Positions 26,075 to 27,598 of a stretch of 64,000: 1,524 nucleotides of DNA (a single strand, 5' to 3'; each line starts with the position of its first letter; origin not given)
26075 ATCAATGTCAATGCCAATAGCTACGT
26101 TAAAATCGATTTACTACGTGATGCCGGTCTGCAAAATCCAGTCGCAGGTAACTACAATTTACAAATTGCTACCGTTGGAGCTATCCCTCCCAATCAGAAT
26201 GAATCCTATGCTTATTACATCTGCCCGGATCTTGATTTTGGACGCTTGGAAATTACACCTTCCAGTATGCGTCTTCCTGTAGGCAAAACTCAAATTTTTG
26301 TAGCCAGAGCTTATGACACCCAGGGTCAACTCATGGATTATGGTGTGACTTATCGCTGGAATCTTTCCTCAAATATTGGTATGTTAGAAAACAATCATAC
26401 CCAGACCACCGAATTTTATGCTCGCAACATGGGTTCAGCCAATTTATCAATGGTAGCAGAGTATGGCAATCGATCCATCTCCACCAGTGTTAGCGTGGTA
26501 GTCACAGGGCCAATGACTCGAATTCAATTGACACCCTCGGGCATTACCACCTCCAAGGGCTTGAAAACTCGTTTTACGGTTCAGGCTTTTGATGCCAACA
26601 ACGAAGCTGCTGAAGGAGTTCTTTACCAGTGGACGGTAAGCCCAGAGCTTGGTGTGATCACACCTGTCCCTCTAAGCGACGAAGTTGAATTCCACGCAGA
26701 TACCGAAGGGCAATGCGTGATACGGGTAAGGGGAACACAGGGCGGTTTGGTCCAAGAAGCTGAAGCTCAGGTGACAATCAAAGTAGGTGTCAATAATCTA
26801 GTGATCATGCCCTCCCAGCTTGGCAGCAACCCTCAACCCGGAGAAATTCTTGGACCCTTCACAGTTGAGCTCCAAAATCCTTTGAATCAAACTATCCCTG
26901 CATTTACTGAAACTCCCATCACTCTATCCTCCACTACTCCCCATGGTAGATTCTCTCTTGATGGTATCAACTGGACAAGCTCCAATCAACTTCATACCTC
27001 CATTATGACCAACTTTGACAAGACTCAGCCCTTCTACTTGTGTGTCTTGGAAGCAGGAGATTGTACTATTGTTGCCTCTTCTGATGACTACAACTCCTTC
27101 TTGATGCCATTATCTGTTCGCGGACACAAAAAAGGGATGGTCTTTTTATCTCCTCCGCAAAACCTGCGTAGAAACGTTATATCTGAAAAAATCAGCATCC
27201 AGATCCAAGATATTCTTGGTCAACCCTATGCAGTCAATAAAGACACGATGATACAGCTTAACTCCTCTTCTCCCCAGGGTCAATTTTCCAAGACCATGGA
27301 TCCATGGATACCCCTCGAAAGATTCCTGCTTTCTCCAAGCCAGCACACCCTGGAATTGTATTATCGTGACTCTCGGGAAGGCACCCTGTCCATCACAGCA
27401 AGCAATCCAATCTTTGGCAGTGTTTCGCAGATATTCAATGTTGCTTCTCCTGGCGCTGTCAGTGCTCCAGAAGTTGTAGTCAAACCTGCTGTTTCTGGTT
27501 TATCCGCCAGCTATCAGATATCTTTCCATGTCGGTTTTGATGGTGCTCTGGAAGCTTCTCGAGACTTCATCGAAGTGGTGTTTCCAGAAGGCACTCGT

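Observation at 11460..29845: Unrecognised ~135-aa tandem module (signature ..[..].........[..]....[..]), roughly 35-40 copies across three proteins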

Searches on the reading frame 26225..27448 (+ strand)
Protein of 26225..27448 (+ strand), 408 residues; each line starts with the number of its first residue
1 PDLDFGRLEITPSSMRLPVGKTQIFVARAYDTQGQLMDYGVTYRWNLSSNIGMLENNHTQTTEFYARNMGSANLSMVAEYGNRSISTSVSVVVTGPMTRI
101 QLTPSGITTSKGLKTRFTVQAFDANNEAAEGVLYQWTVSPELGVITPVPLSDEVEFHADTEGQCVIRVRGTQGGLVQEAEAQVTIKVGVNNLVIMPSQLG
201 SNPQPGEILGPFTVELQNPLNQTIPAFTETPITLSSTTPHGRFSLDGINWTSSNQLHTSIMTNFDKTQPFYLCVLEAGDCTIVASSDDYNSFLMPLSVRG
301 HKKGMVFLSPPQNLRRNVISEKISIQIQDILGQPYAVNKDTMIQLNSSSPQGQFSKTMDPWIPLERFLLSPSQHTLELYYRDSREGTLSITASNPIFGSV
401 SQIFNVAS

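Call 78: search_protein_families(library=pfam, proteins=[window:26225-27448:+], max_evalue=0.05)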
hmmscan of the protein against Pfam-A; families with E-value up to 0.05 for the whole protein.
window:26225-27448:+ (408 aa): 1 family
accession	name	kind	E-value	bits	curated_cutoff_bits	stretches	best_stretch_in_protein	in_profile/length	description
PF22352.2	K319L-like_PKD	-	0.0058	17.1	27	0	114-187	11-84/84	K319L-like, PKD domain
